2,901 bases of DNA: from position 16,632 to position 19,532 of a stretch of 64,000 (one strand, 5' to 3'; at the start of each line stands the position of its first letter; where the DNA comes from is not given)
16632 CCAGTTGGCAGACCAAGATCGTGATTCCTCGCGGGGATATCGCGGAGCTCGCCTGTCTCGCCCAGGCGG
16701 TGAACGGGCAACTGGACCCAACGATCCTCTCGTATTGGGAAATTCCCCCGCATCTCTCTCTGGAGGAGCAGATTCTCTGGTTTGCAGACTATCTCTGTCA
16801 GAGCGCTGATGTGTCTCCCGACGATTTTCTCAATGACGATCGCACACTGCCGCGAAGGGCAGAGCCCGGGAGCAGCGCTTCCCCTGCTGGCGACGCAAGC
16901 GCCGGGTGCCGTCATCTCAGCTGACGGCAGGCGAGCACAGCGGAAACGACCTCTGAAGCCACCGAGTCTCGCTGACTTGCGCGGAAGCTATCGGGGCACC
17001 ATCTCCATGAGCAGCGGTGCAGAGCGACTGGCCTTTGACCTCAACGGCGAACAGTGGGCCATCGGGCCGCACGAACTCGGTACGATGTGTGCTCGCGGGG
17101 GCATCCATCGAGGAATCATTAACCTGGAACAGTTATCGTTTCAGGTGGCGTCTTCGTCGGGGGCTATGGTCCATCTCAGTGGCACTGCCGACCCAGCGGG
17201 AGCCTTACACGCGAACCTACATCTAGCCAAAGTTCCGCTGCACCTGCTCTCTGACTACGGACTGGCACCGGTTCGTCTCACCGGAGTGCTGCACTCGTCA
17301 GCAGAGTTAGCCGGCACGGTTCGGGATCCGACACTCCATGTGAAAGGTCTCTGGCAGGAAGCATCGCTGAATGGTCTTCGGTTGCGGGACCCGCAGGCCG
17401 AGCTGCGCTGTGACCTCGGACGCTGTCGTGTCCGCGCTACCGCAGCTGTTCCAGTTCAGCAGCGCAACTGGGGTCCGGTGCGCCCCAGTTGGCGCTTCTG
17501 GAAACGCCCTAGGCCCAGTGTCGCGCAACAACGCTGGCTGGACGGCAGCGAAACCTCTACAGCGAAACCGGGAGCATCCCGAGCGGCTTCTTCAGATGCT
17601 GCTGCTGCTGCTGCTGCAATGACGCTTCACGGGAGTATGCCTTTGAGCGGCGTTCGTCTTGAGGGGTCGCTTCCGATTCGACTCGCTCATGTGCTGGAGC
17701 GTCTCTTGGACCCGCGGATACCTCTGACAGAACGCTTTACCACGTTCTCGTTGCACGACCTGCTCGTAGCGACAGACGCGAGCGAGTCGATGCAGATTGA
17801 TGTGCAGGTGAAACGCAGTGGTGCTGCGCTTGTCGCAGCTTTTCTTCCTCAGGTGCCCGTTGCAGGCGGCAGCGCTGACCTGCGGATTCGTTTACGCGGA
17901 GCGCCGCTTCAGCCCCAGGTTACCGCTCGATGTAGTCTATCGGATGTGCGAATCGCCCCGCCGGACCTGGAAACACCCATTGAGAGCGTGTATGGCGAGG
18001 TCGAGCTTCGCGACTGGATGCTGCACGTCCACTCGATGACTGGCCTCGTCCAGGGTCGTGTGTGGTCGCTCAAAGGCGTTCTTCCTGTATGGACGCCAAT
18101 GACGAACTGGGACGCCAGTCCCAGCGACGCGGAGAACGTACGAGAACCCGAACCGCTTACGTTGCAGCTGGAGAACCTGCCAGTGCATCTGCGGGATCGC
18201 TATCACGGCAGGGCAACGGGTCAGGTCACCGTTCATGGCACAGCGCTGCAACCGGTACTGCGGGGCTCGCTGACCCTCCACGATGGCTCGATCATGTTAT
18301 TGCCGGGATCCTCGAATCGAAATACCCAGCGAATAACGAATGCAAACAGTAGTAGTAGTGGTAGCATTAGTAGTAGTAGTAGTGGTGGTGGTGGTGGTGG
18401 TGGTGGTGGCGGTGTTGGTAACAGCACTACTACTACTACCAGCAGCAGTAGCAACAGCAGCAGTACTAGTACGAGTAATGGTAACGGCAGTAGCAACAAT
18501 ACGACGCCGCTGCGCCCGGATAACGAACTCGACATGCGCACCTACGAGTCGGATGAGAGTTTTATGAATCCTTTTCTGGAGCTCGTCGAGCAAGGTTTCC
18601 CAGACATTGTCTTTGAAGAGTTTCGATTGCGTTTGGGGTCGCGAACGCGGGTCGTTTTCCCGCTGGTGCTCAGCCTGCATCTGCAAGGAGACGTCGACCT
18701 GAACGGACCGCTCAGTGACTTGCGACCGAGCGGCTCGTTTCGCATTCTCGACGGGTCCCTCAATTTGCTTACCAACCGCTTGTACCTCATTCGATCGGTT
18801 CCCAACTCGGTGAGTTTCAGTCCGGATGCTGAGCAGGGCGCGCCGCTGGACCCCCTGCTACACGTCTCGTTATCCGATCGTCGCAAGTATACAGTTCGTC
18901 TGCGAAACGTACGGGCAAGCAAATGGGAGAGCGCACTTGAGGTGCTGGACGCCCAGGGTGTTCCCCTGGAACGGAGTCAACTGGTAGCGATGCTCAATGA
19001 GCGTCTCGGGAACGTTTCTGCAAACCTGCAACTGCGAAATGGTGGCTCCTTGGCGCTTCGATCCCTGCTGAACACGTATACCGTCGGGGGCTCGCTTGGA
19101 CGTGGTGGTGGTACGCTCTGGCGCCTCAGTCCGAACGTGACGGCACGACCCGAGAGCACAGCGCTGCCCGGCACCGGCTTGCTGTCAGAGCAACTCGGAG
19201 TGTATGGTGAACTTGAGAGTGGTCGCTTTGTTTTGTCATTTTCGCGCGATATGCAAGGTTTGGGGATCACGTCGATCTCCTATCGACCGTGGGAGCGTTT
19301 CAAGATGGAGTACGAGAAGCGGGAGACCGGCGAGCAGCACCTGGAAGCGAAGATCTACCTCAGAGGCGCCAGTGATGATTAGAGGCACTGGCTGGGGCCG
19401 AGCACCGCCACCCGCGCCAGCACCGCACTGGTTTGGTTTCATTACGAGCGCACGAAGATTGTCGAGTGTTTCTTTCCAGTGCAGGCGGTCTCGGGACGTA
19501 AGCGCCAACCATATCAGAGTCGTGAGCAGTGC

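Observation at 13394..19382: Giant TamB/TIC236-like gene (~2040 aa) split across two reading frames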

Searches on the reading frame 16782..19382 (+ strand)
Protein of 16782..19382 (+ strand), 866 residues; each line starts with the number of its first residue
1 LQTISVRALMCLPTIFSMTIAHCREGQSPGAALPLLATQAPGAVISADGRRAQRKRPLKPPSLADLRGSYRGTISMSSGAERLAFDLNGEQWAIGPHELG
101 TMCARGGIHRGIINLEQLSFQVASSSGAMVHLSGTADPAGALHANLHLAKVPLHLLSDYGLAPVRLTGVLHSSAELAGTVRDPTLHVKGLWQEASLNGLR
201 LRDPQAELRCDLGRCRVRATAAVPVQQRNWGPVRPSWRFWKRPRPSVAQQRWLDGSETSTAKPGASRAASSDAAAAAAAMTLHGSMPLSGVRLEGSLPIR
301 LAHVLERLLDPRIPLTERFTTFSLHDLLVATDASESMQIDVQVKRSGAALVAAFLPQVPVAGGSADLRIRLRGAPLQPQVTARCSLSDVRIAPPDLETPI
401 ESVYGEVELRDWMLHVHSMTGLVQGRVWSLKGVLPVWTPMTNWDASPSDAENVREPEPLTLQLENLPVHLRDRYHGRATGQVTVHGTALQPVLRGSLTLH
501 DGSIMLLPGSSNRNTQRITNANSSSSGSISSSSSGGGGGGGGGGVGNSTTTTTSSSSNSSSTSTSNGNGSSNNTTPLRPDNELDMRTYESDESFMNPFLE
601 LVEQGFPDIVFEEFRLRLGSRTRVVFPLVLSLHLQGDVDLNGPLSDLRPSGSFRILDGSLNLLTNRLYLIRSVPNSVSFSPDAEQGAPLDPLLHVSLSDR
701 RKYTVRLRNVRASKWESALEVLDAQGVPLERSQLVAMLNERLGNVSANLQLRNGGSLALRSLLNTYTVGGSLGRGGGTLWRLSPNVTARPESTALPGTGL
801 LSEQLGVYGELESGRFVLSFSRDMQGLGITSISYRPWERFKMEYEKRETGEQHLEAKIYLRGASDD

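Call 4: search_protein_families(library=pfam, proteins=[window:16782-19382:+], max_evalue=1)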
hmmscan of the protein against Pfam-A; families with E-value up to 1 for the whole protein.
window:16782-19382:+ (866 aa): 1 family
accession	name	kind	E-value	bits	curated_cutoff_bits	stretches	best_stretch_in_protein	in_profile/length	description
PF04357.19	TamB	-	4.1e-17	63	22.4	1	456-701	28-209/381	TamB, inner membrane protein subunit of TAM complex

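Call 5: find_homologous_proteins(query=window:16782-19382:+)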
Query window:16782-19382:+ (866 aa): 1 proteins with E <= 0.001 among 8000 candidates.
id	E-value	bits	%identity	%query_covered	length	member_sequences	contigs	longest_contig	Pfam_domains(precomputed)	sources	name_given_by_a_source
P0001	7.7e-137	476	64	39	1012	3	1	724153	-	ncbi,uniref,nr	ncbi:hypothetical protein F1559_002060 [Cyanidiococcus yangmingshanensis]|uniref:Uncharacterized pro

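Call 10: find_encoding_contigs(protein=P0001, flank=10000, max_places=4)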
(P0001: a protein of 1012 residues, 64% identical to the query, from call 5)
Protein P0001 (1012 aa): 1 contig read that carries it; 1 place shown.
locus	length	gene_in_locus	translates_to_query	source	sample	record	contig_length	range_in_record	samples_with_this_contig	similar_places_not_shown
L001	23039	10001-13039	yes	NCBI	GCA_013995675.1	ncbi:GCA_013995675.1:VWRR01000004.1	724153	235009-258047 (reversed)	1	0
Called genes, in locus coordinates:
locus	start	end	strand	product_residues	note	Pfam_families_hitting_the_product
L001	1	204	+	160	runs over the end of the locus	PF01169:GDT1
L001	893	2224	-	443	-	-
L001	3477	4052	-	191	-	-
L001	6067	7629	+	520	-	PF02516:STT3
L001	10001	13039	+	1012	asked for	-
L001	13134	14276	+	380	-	PF04357:TamB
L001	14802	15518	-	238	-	PF00834:Ribul_P_3_epim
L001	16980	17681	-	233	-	-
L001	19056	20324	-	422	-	PF13639:zf-RING_2, PF13920:zf-C3HC4_3 (weak), PF00097:zf-C3HC4, PF13445:zf-RING_UBOX, PF13923:zf-C3HC4_2, PF14634:zf-RING_5 (weak), PF15227:zf-C3HC4_4 (weak), PF02190:LON_substr_bdg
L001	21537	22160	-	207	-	-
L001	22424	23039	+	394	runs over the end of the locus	PF13519:VWA_2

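Call 30: search_protein_families(library=pfam, proteins=[P0016], max_evalue=1)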
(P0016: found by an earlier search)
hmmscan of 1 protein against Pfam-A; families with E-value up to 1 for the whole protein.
P0016 (1977 aa): 1 family
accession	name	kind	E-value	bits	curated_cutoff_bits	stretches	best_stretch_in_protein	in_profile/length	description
PF04357.19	TamB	-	5.4e-17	62.6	22.4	1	1567-1812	28-209/381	TamB, inner membrane protein subunit of TAM complex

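Call 31: search_protein_families(library=ncbifam, proteins=[P0016], max_evalue=1)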
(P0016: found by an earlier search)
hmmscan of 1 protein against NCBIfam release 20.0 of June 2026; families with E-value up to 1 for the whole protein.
P0016 (1977 aa): 1 family
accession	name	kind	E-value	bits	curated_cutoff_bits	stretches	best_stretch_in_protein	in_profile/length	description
NF047952.2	ATportTamB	equivalog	0.0013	16.7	825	0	1444-1614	701-868/1240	autotransporter assembly complex protein TamB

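Call 53: search_protein_representatives(protein=window:16956-19379:+)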
Query: 808 residues. Proteins with E-value up to 0.001 (for the whole library): 465; up to 1e-10: 291; up to 1e-30: 16. The best 150 are listed.
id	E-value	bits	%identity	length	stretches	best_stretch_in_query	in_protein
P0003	0.0e+00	1765.1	100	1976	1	1-808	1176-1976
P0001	1.5e-136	472.9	65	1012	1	1-341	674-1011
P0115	5.3e-118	411.6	39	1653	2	537-807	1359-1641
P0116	5.7e-50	186.6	28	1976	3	552-800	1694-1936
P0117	1.5e-46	175.3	30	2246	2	3-381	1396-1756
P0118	6.3e-43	163.3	29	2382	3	19-378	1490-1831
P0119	2.9e-41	157.8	29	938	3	270-477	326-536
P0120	8.4e-40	153.0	27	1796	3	555-790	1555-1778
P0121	2.8e-37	144.6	27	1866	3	397-801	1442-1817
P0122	1.1e-36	142.6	29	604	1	272-731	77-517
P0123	2.5e-35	138.2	24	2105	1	25-787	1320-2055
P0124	4.7e-35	137.3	29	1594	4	273-452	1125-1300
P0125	8.4e-35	136.5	26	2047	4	25-375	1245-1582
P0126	9.9e-34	132.9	29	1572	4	268-462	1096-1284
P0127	7.2e-31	123.4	32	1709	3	273-462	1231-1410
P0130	9.2e-30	119.8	31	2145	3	268-500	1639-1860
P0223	9.0e-20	86.8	27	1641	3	276-466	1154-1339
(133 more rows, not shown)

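Call 54: list_cluster_members(proteins=[P0115, P0116, P0117, P0118, P0120, P0121, P0123, P0124, P0125, P0130])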
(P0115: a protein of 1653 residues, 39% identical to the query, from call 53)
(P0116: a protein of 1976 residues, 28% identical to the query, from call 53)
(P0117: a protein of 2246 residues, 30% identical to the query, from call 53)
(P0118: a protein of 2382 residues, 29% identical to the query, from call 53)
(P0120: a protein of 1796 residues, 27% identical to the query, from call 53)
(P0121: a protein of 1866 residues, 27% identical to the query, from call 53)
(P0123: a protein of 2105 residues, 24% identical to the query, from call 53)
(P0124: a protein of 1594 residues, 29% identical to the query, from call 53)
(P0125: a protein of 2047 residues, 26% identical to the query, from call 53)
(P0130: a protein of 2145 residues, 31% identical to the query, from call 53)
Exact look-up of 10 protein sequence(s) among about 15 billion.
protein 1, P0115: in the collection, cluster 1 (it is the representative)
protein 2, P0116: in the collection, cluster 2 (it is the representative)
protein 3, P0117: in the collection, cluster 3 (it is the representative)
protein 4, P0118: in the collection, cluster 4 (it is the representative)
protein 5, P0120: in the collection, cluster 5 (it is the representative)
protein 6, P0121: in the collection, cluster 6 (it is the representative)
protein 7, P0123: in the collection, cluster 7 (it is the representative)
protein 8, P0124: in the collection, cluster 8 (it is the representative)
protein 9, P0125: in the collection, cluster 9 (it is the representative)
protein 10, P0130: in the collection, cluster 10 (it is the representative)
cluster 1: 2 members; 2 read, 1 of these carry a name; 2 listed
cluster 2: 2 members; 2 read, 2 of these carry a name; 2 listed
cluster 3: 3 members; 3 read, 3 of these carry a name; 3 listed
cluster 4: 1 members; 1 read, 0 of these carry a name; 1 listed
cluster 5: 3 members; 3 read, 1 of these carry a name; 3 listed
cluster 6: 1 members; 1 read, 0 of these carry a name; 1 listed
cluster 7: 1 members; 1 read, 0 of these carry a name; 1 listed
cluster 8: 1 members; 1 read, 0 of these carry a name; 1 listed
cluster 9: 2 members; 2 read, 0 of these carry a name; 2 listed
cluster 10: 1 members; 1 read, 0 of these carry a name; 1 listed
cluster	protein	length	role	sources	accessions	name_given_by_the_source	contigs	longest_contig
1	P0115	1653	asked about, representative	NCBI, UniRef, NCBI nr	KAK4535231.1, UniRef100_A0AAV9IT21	hypothetical protein CDCA_CDCA04G1256 [Cyanidium caldarium] | Translocation and assembly module TamB C-terminal domain-containing protein n=1 ...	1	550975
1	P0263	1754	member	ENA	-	-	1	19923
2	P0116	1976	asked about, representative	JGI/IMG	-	TamB, inner membrane protein subunit of TAM complex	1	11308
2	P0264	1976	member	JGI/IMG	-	hypothetical protein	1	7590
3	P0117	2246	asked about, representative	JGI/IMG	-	TamB, inner membrane protein subunit of TAM complex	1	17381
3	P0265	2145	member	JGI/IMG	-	TamB, inner membrane protein subunit of TAM complex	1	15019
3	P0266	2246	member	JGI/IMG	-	hypothetical protein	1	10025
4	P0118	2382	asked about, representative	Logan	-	-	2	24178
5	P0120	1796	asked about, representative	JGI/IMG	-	-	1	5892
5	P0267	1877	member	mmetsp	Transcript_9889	Transcript_9889/g.30232 ORF Transcript_9889/g.30232 Transcript_9889/m.30232 type:complete ...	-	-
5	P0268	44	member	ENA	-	-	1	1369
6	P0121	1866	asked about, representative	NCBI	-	-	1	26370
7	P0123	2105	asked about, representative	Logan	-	-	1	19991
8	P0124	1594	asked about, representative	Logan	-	-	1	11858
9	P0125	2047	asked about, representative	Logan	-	-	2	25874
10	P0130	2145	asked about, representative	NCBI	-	-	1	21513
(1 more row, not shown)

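Call 70: predict_structure(alignment_id=A2)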
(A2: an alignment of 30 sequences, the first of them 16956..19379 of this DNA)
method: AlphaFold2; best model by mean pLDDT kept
length: 808 residues; sequences in the alignment: 30
mean_pLDDT: 73.4   pTM: 0.59
mean pLDDT of the five models: 73.4, 72.8, 71.7, 69.9, 68.4
residues with pLDDT >= 90: 214; 70-90: 313; 50-70: 120; < 50: 161
segments of 3 or more residues with pLDDT < 50: 170-185, 199-229, 382-387, 452-535, 689-697, 733-741, 806-808
pLDDT, mean of each block of 10 residues (from residue 1): 68 84 81 81 89 89 77 90 91 76 70 92 90 87 89 89 75 42 53 64 37 43 40 87 83 76 70 66 90 79 87 86 93 87 93 91 93 88 48 64 93 91 92 93 88 37 36 33 32 33 35 37 38 51 69 95 89 93 90 94 78 91 72 90 83 86 84 77 59 45 57 68 73 45 66 87 81 85 83 73 57
secondary structure, 60 per line:
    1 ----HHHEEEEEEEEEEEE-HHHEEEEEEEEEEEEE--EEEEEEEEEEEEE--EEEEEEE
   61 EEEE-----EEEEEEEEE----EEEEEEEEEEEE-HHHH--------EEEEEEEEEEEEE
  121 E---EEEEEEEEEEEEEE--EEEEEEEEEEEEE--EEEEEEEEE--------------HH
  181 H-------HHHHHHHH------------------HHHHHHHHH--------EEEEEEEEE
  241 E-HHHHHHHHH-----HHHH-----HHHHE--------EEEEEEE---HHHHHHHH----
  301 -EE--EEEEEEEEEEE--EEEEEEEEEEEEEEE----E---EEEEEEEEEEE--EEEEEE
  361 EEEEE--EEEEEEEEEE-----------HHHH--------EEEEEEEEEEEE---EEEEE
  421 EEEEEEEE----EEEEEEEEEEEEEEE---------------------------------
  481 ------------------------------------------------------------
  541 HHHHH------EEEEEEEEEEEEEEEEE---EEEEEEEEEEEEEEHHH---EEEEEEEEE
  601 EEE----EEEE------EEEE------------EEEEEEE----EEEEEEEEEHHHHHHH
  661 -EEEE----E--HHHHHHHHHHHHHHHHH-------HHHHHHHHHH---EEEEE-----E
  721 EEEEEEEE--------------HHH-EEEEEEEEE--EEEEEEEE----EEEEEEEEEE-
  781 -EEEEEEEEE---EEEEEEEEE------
elements in order (helices of 4 or more, strands of 3 or more residues): E8-19 E24-36 E39-51 E54-64 E70-78 E83-94 H96-99 E108-121 E125-138 E141-153 E156-164 H189-196 H215-223 E232-241 H243-251 H257-260 H266-269 E279-285 H289-296 E306-316 E319-333 E342-352 E355-365 E368-377 H389-392 E401-412 E416-428 E433-447 H541-545 E552-568 E572-585 E592-603 E608-611 E618-621 E634-640 E645-653 H654-660 E662-665 H673-689 H697-706 E710-714 E720-728 E747-755 E758-765 E770-779 E782-790 E794-802

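Call 72: fold_search(model_id=the predicted structure, library=pdb)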
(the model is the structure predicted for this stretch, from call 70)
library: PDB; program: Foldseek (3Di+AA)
matches with E <= 10: 426; with E <= 0.001: 2
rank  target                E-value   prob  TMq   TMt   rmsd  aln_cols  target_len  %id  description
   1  9xdc_B                9.3e-07  1.00  0.22  0.47  15.6       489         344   12  TamAB hybrid barrel state (released 2026-01-28)
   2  9xdd_B                6.8e-06  1.00  0.23  0.57  11.3       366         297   12  TamAB in non-hybrid barrel state (released 2026-01-28)
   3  5nc3                  6.1e-03  0.16  0.07  0.08  38.9       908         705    7  Crystal structure of the ferric enterobactin receptor (PfeA) from Pseudomonas aeruginosa in complex with the tris-catech (released 2018-03-21)
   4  4epa                  6.7e-03  0.21  0.08  0.10  38.2       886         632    6  The crystal structure of the ferric yersiniabactin uptake receptor FyuA from Yersinia pestis (released 2012-06-20)
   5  5nrl_P                8.5e-03  0.09  0.07  0.06  37.6      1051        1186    5  Structure of a pre-catalytic spliceosome (released 2017-05-31)
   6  9ea7                  8.9e-03  0.95  0.22  0.06  20.8       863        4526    6  The Structure of ApoB100 from Human Low-Density Lipoprotein (released 2024-12-18)
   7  5vtg_A                1.0e-02  1.00  0.11  0.60   3.5       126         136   18  The structure of TamB963-1138 from Escherichia coli reveals a novel hydrophobic Beta-taco fold (released 2017-11-22)
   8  6g6u_A                1.3e-02  0.90  0.09  0.21  21.5       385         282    6  The dynamic nature of the VDAC1 channels in bilayers: human VDAC1 at 2.7 Angstrom resolution (released 2019-04-10)
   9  7omm_A                1.6e-02  0.21  0.11  0.12  34.1       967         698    7  Cryo-EM structure of N. gonorhoeae LptDE in complex with ProMacrobodies (MBPs have not been built de novo) (released 2022-05-04)
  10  9rpw_D                1.6e-02  0.12  0.08  0.10  36.6       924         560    8  Cryo-EM structure of Shigella flexneri LptDE dimer: closed-state unbound and open-state bound by Oekolampad phage RBP (released 2025-12-10)
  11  9coo_A                2.1e-02  0.44  0.15  0.23  27.8       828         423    5  Nanobody 4 bound to Apolipoprotein B 100 (released 2024-12-25)
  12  4n4r_C                2.2e-02  0.23  0.10  0.12  28.0       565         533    8  Structure basis of lipopolysaccharide biogenesis (released 2014-06-25)
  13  5fr8_A                3.5e-02  0.11  0.09  0.09  38.7       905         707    6  Crystal structure of the siderophore receptor PirA from Acinetobacter baumannii (released 2016-05-11)
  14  9ia5_A                3.7e-02  0.11  0.09  0.10  37.4       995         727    8  LpDEM from Escherichia coli (released 2025-12-10)
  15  3efm                  5.1e-02  0.13  0.09  0.11  36.0       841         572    5  Structure of the alcaligin outer membrane recepteur FauA from Bordetella pertussis (released 2009-03-31)
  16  5vtg_B                5.4e-02  1.00  0.11  0.59   3.4       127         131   17  The structure of TamB963-1138 from Escherichia coli reveals a novel hydrophobic Beta-taco fold (released 2017-11-22)
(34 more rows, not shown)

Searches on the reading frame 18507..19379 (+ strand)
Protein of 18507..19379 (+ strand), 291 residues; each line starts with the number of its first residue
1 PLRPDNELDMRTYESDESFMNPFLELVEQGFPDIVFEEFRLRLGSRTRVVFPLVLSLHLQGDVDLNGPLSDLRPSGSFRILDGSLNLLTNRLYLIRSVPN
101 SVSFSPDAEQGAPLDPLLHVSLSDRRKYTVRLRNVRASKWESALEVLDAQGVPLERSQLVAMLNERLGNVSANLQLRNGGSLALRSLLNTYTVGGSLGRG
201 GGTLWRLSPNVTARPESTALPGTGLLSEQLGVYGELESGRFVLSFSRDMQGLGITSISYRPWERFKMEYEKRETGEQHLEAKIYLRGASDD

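Call 33: find_homologous_proteins(query=window:18507-19379:+, max_evalue=0.001)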
Query seq(291 aa): 2702 candidates shared short words with the query, none scored E <= 0.001.
